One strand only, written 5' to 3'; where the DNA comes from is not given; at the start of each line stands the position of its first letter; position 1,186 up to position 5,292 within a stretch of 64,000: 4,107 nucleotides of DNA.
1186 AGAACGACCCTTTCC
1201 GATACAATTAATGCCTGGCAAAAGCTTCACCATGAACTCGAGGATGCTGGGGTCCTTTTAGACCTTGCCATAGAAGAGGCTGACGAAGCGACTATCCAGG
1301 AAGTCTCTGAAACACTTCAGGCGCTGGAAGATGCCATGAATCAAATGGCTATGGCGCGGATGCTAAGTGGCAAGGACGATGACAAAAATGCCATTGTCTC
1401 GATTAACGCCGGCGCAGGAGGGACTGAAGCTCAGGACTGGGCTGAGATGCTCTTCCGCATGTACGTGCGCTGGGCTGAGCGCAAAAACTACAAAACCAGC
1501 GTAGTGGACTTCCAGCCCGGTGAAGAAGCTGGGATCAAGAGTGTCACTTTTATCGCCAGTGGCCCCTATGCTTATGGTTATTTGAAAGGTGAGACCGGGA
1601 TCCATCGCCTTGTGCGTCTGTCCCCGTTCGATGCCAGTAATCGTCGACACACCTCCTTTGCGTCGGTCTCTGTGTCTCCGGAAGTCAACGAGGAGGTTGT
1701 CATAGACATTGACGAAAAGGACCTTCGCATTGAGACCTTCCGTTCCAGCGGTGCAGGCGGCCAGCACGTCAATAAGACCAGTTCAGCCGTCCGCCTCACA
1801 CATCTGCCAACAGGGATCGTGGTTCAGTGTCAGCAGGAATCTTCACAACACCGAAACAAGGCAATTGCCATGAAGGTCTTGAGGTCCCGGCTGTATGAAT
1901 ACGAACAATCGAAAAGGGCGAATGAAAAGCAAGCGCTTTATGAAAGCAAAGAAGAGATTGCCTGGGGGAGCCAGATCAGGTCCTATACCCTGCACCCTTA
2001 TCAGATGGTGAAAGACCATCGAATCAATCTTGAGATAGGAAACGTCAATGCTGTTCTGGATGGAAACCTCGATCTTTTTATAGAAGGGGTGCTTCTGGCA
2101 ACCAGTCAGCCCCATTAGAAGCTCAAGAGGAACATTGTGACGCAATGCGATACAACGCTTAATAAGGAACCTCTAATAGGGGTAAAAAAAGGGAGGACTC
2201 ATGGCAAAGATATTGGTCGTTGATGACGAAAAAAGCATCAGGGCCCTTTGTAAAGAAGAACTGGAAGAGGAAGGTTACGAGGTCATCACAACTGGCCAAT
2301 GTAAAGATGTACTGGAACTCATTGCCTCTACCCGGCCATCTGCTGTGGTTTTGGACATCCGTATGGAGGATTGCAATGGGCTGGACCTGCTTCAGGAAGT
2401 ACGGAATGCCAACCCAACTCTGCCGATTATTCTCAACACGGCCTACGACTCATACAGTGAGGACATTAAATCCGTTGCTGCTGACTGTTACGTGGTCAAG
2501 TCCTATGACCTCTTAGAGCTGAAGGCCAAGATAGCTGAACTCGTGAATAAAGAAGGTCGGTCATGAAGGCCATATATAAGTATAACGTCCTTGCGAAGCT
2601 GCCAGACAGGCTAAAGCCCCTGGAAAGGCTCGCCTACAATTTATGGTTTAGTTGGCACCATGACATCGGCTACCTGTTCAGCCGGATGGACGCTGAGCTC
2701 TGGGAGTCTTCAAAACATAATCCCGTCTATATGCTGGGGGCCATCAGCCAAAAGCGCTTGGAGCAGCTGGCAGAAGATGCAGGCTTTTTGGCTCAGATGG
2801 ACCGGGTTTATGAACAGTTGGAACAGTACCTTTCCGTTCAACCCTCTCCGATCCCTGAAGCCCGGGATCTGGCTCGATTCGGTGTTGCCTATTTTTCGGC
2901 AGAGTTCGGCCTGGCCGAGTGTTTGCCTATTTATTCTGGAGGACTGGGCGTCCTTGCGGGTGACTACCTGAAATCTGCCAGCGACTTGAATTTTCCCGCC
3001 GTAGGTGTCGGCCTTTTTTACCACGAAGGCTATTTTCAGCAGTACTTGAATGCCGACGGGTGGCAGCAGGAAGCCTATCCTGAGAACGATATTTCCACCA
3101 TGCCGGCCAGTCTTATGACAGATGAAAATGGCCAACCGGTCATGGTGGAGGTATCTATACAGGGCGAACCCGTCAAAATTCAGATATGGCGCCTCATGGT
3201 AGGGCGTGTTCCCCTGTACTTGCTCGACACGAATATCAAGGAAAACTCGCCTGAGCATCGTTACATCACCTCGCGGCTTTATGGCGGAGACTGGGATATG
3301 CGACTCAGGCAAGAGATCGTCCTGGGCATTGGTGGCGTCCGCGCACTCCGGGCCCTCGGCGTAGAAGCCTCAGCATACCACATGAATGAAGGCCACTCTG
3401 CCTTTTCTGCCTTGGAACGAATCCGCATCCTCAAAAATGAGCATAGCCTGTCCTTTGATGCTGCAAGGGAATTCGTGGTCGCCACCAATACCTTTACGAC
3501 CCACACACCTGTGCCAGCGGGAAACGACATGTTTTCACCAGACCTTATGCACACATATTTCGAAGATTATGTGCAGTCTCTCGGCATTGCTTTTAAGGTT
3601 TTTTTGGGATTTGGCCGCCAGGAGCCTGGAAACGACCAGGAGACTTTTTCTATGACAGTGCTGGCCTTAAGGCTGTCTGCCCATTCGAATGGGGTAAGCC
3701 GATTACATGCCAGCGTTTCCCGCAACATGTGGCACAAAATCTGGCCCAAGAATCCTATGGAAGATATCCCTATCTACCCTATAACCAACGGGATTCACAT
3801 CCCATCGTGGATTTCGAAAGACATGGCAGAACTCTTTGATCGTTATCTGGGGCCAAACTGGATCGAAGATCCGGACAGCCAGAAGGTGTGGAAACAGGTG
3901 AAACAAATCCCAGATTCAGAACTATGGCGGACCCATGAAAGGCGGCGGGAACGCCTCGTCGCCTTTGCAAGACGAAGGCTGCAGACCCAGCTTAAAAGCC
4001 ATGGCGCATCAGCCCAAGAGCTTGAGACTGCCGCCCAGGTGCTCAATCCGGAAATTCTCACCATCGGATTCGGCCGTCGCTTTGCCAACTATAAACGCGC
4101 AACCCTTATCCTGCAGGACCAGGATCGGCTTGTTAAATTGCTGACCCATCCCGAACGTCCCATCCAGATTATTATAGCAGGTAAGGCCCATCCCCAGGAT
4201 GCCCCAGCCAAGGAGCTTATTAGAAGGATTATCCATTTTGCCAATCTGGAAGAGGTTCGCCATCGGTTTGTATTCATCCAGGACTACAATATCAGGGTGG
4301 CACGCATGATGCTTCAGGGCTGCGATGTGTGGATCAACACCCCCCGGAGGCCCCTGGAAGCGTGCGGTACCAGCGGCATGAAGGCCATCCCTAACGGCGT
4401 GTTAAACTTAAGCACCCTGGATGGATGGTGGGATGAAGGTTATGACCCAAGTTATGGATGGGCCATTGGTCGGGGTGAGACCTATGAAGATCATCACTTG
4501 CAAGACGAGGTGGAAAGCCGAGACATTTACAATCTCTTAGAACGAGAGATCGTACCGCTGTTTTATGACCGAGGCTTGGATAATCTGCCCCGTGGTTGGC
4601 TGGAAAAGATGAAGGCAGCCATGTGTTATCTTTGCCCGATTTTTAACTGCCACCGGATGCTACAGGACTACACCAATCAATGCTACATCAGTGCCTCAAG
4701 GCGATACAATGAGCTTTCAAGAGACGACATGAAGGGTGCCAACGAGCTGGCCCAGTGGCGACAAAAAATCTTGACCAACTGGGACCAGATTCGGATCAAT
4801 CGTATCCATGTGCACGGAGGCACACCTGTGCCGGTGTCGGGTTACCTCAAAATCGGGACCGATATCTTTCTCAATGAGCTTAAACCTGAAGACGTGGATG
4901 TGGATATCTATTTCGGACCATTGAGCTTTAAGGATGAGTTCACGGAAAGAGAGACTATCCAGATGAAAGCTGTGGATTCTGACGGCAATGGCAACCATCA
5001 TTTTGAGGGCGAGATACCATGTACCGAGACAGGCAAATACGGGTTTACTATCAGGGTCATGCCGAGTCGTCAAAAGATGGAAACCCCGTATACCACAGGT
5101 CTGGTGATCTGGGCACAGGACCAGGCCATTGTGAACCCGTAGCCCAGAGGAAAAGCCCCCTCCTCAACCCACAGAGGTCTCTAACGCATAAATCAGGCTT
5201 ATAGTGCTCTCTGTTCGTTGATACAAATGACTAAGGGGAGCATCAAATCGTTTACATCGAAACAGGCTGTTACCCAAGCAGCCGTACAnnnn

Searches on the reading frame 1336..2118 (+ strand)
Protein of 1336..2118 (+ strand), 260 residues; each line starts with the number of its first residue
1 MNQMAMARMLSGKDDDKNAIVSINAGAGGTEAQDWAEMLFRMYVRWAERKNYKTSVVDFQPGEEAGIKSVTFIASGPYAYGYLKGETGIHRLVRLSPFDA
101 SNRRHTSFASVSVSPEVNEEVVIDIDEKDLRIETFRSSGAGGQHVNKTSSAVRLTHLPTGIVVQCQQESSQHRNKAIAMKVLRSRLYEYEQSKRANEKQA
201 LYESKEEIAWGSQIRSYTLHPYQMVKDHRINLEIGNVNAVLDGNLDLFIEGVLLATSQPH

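Call 30: search_protein_families(library=pfam, proteins=[window:1336-2118:+], max_evalue=0.00001)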
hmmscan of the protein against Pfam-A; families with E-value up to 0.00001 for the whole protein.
window:1336-2118:+ (260 aa): 2 families
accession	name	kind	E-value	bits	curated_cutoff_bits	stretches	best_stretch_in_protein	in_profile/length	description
PF03462.23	PCRF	-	1.3e-45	156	24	1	5-111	86-194/194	PCRF domain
PF00472.26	RF-1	-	5.3e-45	152.6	35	1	120-229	2-116/116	RF-1 domain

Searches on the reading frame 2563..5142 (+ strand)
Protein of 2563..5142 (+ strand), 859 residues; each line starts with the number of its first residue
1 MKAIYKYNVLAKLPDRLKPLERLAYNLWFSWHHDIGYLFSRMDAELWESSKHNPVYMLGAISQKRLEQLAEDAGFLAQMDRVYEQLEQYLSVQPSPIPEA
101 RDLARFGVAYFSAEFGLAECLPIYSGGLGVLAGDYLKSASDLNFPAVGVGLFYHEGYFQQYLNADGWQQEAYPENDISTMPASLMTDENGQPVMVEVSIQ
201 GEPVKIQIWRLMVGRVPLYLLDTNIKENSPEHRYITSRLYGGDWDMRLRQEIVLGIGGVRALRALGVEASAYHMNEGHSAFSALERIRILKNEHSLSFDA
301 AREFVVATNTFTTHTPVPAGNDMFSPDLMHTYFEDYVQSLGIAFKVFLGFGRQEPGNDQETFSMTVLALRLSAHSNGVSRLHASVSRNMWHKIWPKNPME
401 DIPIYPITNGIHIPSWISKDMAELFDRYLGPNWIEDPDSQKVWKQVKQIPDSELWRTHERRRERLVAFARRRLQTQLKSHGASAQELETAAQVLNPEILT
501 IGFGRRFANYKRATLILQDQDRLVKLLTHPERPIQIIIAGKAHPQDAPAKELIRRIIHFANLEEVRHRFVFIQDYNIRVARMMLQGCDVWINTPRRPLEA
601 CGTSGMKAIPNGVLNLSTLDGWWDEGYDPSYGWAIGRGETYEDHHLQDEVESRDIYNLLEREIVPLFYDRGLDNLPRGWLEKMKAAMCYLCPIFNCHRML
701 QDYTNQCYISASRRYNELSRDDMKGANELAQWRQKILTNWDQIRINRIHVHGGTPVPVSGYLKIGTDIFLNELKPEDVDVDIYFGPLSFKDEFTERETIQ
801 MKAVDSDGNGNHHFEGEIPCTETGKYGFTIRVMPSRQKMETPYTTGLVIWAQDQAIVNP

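Call 75: search_protein_families(library=ncbifam, proteins=[window:2563-5142:+], max_evalue=1e-10)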
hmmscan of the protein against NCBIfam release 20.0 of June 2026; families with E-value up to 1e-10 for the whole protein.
window:2563-5142:+ (859 aa): 5 families
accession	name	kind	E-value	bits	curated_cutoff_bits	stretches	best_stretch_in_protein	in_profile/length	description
TIGR02094.1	more_P_ylases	subfamily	1.1e-255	850.1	191.7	1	108-709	1-599/600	alpha-glucan family phosphorylase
NF041129.1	maldex_phorlase_Thcocales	equivalog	9.4e-233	774.9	1500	1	10-841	2-812/816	maltodextrin phosphorylase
TIGR02093.1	P_ylase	subfamily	3.1e-33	114.9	552.9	1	269-621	308-670/804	glycogen/starch/alpha-glucan family phosphorylase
NF011561.0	PRK14985.1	equivalog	3.3e-22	78.5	1273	1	272-621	307-663/800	maltodextrin phosphorylase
NF011562.0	PRK14986.1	equivalog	5e-18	64.6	1546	1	269-621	314-676/815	glycogen phosphorylase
